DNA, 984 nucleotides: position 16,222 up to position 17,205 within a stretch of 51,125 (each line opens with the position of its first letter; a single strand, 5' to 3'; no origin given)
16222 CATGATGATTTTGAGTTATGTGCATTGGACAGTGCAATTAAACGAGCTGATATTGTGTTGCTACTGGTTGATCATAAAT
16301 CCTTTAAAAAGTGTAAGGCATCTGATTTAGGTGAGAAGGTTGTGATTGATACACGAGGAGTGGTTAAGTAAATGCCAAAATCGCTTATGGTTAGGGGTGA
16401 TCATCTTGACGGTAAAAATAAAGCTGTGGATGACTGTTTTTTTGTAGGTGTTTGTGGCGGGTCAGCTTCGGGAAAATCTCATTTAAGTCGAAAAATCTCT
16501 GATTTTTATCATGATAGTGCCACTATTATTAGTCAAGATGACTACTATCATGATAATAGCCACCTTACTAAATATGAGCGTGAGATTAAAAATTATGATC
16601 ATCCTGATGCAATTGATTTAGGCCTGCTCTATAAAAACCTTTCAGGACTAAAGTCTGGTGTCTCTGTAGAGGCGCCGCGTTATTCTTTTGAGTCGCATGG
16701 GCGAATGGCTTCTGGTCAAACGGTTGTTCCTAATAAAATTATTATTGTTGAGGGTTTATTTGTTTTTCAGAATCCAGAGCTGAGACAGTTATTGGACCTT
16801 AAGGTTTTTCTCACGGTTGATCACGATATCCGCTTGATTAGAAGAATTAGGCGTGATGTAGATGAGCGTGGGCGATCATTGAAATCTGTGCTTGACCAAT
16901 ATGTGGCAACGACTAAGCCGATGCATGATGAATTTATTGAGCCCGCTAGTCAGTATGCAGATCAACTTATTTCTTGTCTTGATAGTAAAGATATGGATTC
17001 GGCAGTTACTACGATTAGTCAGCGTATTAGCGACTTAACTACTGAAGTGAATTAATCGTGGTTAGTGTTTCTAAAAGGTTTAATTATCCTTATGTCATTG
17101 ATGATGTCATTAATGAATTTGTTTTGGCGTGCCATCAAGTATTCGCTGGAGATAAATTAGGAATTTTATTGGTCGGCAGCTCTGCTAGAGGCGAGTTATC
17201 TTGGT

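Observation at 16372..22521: Five-gene Udk / Pol-beta NTase / 12-TM membrane / alkaline-phosphatase-fold / secreted DUF4091-like cassette inside the exosortase EPS operon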

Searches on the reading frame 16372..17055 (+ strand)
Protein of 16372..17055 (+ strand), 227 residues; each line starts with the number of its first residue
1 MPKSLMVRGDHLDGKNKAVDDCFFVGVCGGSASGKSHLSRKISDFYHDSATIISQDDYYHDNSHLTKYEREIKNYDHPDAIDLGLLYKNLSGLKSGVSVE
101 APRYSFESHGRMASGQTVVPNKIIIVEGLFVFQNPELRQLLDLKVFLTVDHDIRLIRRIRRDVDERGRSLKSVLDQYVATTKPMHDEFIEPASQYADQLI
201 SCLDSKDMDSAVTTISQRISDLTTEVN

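Call 4: search_protein_families(library=pfam, proteins=[window:16372-17055:+], max_evalue=0.1)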
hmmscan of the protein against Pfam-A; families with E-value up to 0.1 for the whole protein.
window:16372-17055:+ (227 aa): 3 families
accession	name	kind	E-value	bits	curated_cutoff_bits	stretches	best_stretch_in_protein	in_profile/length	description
PF00485.24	PRK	-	7.2e-42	143.9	22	1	24-207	1-194/196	Phosphoribulokinase / Uridine kinase family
PF13238.12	AAA_18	-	2.3e-05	25.3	29.4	1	25-164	1-114/128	AAA domain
PF13671.12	AAA_33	-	0.049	14.4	27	1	27-58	4-33/143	AAA domain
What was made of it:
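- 16372..17055 (+): ORF1: uridine-cytidine kinase (Udk, PRK family). It is an optional member of the module and the proposed nucleoside-salvage step. PF00485 at 7.2e-42 (call 4).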

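Call 5: search_protein_families(library=ncbifam, proteins=[window:16372-17055:+], max_evalue=0.1)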
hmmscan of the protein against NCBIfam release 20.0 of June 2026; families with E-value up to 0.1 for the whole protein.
window:16372-17055:+ (227 aa): 12 families
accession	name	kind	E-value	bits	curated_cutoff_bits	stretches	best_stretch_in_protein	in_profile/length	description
NF004018.0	PRK05480.1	equivalog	2.1e-68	229.9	180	1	20-224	4-207/210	uridine kinase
TIGR00235.1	udk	equivalog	6.4e-61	205.6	220.3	1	21-222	5-205/207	uridine kinase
NF005655.0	PRK07429.1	subfamily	1.1e-35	123.4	236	1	19-210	5-193/326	phosphoribulokinase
TIGR00554.2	panK_bact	equivalog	1.3e-11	44.4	235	1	15-146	75-212/310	type I pantothenate kinase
NF006085.0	PRK08233.1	equivalog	6.1e-11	42.5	198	1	25-217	8-175/184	hypothetical protein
NF006743.0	PRK09270.1-2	equivalog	5.8e-10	38.6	227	1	24-200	30-212/217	nucleoside/nucleotide kinase family protein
NF006746.0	PRK09270.1-5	subfamily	1.1e-08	34.2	250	1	21-161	20-167/210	nucleoside/nucleotide kinase family protein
NF005807.0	PRK07667.1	equivalog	9.6e-08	31.8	221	1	19-160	14-158/193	kinase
NF004861.0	PRK06217.1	equivalog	3.5e-07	29.8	203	1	118-198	61-136/183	hypothetical protein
NF005115.0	PRK06547.1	equivalog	4e-05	23.1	173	0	19-61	12-53/172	hypothetical protein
TIGR00152.1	TIGR00152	equivalog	0.0014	18.5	65.55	1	25-64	2-39/188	dephospho-CoA kinase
TIGR04520.1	ECF_ATPase_1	equivalog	0.092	12.1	315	0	16-67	22-74/269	energy-coupling factor transporter ATPase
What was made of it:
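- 16372..17055 (+): NF004018 'uridine kinase' scores 229.9 bits against a cut-off of 180; TIGR00235 scores 205.6, below its cut-off of 220.3 (call 5).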

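Call 39: search_solved_structures(query=window:16372-17055:+, max_evalue=1e-10, show_alignments=2)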
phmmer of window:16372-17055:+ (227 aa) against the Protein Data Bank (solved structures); distinct sequences matched with E-value up to 1e-10: 21.
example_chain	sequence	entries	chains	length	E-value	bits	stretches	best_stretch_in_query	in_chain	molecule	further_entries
3w8r_A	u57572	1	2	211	3.9e-45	157.4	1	22-200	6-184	Uridine kinase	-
3asy_A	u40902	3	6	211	2.7e-44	154.7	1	22-200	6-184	Uridine kinase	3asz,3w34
6pwz_A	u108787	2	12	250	1.6e-37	132.5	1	21-222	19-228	Uridine-cytidine kinase 2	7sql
1udw_A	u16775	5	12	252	1.7e-37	132.5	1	21-222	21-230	Uridine-cytidine kinase 2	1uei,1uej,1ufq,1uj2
6n53_A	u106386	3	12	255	1.7e-37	132.5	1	21-222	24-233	Uridine-cytidine kinase 2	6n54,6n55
1xrj_A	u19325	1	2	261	1.9e-37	132.3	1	21-222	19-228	Uridine-cytidine kinase 2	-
2jeo_A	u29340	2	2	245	3.5e-35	124.9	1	23-222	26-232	URIDINE-CYTIDINE KINASE 1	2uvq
9sgf_A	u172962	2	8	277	4.4e-35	124.6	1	22-222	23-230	Uridine-cytidine kinase 1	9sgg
6gve_J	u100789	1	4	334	4e-26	95.3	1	20-206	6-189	Phosphoribulokinase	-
6kez_I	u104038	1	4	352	4.4e-25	91.9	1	26-204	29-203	Phosphoribulokinase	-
6h7h_A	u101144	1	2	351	5.3e-25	91.6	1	26-204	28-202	Phosphoribulokinase, chloroplastic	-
6kew_A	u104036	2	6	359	5.6e-25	91.5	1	26-204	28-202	Phosphoribulokinase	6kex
6kev_A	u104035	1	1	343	5.3e-24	88.4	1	20-204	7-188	Phosphoribulokinase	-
6hzk_A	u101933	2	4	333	6e-24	88.2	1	20-204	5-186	Phosphoribulokinase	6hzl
7z66_AAAA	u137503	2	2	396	7.7e-22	81.3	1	20-196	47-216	Inorganic pyrophosphatase TTM1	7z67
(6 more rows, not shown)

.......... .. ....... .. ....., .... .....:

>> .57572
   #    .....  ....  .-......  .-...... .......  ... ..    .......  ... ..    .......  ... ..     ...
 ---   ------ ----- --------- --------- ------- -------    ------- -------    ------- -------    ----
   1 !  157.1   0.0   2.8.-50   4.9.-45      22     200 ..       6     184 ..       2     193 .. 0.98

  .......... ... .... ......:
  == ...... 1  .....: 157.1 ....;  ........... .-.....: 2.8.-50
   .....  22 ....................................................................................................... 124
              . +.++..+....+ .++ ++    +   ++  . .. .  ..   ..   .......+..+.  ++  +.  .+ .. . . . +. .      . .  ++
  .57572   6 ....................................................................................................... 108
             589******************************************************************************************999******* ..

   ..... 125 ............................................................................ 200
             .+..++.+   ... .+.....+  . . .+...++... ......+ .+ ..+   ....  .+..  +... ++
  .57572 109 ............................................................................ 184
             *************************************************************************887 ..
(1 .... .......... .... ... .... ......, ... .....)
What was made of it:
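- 16372..17055 (+): There is a gapless 179-residue alignment to Thermus uridine-cytidine kinase 3asy/3w8r (E 4e-45) and to human UCK2 (call 39).
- On Uridine-cytidine kinase (PRK family PF00485; NCBIfam NF004018 / TIGR00235): Gapless alignment to 3asy/3w8r and to UCK2 (call 39).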

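Call 47: find_related_loci(query=window:16372-17055:+, collection=genome_contigs, flank=8000)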
Query window:16372-17055:+ (227 aa) in genome_contigs; peptide patterns used: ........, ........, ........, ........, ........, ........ (x = any residue, [..] = any of these).
152 stretches matched a pattern; 68 encode a relative of the query (tblastn E <= 1e-3); 68 distinct loci.
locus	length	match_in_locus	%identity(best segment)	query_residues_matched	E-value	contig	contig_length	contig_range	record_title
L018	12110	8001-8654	45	11-227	5e-58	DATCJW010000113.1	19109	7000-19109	MAG TPA_asm: Haloplasmataceae bacterium isolate SMAG_U7080 k141_33496, whole genome shotgun sequence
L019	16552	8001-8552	46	17-200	2e-53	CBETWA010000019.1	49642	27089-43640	MAG TPA_asm: uncultured bacterium isolate SRR13515398_concoct_14 genome assembly, contig: ERZ25510404.64, whole genome s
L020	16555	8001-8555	43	17-200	2e-52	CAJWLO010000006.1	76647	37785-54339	MAG TPA_asm: uncultured Candidatus Marinimicrobia bacterium isolate ERR599156_bin.123_MetaBAT_v2.12.1_MAG genome assembl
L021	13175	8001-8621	43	22-227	2e-51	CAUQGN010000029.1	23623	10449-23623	MAG TPA_asm: uncultured Leptotrichia sp. isolate ERR9968832_bin.17_MetaWRAP_v1.3_MAG genome assembly, contig: ERZ2161566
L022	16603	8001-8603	40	21-222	3e-51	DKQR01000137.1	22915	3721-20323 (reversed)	MAG TPA_asm: Candidatus Marinimicrobia bacterium UBA7303 UBA7303_contig_14649, whole genome shotgun sequence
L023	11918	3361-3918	44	25-209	1e-50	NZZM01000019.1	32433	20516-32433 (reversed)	MAG: Formosa sp. isolate NAT248 153784, whole genome shotgun sequence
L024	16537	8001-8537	43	23-200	5e-49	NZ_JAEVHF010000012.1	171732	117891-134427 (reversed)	Kistimonas asteriae strain KMD 001 NODE_12_length_171732_cov_35.5774, whole genome shotgun sequence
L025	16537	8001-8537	43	23-200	5e-49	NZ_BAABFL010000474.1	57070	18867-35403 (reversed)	Kistimonas scapharcae strain JCM 17805 sequence474, whole genome shotgun sequence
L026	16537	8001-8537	43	23-200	5e-49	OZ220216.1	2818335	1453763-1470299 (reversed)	MAG: uncultured Kistimonas sp. isolate e62b7baa-360e-4d83-a82e-00d00317f5d4 genome assembly, chromosome: 19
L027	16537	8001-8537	43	23-200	5e-49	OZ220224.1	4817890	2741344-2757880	MAG: uncultured Kistimonas sp. isolate 85cdd03d-db34-4338-bc11-e7a22193d3ac genome assembly, chromosome: 1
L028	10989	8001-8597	41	22-219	9e-49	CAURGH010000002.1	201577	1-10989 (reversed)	MAG TPA_asm: uncultured Leptotrichia sp. isolate ERR9969080_bin.1_MetaWRAP_v1.3_MAG genome assembly, contig: ERZ21616123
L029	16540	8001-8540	43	21-200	3e-48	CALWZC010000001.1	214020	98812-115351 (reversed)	MAG: uncultured Anaerofilum sp. isolate BRZ_EA__bin79 genome assembly, contig: BRZ_EA__NODE_66_length_214020_cov_9.81741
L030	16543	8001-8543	41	21-200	3e-48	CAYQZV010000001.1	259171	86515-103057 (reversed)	MAG TPA_asm: uncultured bacterium isolate SRP167671_co2_176 genome assembly, contig: NODE_17_length_259171_cov_27.263944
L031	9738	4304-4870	42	14-201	3e-48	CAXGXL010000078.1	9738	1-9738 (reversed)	MAG TPA_asm: uncultured bacterium isolate ERR594338_concoct_180 genome assembly, contig: ERZ11848501.10820, whole genome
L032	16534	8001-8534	43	25-200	9e-48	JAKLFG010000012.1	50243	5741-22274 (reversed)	MAG: bacterium isolate RA.bin151 RA.bin151_12, whole genome shotgun sequence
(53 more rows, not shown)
